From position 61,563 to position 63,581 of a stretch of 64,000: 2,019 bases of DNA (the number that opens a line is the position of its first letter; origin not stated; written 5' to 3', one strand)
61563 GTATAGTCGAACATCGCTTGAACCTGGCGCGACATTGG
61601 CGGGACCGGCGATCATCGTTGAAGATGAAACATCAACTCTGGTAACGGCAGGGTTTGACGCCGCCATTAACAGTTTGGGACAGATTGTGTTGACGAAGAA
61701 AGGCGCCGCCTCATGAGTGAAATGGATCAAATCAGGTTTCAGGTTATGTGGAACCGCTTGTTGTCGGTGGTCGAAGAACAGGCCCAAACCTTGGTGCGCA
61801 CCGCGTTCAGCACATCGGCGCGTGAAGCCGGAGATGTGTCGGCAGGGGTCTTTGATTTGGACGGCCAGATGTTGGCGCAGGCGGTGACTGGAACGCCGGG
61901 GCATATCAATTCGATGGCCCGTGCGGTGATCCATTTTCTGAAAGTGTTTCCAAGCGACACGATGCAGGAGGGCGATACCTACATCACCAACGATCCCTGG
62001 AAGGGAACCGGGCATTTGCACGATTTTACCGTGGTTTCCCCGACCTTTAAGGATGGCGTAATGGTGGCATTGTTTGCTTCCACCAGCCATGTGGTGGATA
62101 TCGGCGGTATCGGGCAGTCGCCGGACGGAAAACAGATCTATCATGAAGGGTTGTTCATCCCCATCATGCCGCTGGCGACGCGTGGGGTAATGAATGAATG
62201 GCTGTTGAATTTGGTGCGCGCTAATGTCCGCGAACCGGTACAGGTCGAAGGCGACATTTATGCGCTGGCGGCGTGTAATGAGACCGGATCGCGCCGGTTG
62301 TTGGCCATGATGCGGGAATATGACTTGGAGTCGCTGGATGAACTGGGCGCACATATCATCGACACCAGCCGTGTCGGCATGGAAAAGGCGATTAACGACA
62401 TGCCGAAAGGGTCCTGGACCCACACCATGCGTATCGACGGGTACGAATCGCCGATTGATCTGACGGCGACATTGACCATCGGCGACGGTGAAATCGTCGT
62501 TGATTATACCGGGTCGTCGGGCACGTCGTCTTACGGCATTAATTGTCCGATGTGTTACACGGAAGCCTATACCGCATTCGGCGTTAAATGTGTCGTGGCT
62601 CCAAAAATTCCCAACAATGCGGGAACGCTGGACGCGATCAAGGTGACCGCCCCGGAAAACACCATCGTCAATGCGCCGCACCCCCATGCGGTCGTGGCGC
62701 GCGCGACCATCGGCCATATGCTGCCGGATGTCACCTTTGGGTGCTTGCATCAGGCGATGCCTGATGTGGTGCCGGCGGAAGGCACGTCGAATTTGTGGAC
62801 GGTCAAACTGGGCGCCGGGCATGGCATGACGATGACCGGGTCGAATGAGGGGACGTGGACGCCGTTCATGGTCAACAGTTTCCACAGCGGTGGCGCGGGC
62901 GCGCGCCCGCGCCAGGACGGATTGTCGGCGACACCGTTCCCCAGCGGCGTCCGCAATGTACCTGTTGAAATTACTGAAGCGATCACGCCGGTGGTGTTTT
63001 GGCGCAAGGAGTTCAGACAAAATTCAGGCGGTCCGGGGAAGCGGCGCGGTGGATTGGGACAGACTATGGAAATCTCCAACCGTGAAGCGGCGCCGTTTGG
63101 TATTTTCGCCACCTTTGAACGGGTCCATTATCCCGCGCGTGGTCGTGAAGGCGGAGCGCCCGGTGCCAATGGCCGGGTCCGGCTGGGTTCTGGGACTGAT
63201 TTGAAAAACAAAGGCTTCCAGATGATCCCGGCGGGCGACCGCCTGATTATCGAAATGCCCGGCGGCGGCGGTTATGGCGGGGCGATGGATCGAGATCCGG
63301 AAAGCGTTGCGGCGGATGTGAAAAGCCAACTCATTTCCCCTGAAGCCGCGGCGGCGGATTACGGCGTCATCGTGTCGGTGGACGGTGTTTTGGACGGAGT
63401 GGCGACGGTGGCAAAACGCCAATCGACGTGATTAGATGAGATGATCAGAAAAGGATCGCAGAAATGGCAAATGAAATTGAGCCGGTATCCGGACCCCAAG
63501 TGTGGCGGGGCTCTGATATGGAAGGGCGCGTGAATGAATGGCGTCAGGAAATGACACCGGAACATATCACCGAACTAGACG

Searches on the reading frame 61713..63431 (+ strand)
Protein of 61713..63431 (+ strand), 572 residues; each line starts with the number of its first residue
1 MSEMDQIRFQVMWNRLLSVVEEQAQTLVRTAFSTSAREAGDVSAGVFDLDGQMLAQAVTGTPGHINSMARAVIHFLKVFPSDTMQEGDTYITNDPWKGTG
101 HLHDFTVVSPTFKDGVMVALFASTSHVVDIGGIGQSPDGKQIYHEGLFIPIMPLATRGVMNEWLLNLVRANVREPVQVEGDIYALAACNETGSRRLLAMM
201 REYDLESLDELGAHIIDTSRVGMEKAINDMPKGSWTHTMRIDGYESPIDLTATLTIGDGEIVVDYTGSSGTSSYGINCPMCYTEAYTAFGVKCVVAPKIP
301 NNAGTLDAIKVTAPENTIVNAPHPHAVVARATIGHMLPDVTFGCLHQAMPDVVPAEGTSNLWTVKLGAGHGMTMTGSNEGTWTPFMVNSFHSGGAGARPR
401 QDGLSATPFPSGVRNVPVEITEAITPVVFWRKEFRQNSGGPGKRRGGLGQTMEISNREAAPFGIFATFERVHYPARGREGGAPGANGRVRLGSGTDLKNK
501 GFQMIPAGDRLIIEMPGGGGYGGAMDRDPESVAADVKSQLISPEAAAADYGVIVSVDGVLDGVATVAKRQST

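Call 31: find_encoding_contigs(protein=window:61713-63431:+, flank=10000, max_places=4)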
Protein window:61713-63431:+ (572 aa): 23 contigs read that carry it; 4 places shown.
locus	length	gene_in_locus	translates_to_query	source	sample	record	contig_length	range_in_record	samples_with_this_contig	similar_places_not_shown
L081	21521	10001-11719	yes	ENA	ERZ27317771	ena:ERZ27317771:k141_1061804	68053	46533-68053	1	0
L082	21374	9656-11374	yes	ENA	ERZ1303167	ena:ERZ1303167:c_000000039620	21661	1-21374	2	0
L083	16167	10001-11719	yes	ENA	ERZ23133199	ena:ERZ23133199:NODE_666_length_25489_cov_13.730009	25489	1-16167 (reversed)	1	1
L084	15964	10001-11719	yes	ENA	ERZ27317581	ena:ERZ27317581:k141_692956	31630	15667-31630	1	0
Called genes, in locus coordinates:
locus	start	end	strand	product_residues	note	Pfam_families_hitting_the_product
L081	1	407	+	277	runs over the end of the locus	PF02668:TauD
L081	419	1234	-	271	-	PF00106:adh_short, PF08659:KR (weak), PF13561:adh_short_C2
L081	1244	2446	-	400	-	PF04909:Amidohydro_2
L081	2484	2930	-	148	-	PF12172:zf-ChsH2, PF01796:OB_ChsH2_C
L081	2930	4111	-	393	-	PF22691:Thiolase_C_1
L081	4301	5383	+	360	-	PF13593:SBF_like, PF01758:SBF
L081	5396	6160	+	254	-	PF01925:TauE, PF25471:TM_PetC (weak)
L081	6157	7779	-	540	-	PF13489:Methyltransf_23 (weak), PF08003:Methyltransf_9 (faint), PF08241:Methyltransf_11, PF08242:Methyltransf_12, PF13649:Methyltransf_25, PF13847:Methyltransf_31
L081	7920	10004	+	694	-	PF05378:Hydant_A_N, PF01968:Hydantoinase_A, PF19278:Hydant_A_C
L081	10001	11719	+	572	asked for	PF02538:Hydantoinase_B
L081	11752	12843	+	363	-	PF02668:TauD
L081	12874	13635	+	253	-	PF00106:adh_short, PF08659:KR (weak), PF13561:adh_short_C2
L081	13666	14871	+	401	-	PF02515:CoA_transf_3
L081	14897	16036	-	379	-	PF00296:Bac_luciferase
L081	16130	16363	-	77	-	-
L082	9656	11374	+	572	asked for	PF02538:Hydantoinase_B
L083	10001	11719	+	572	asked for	PF02538:Hydantoinase_B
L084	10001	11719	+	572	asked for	PF02538:Hydantoinase_B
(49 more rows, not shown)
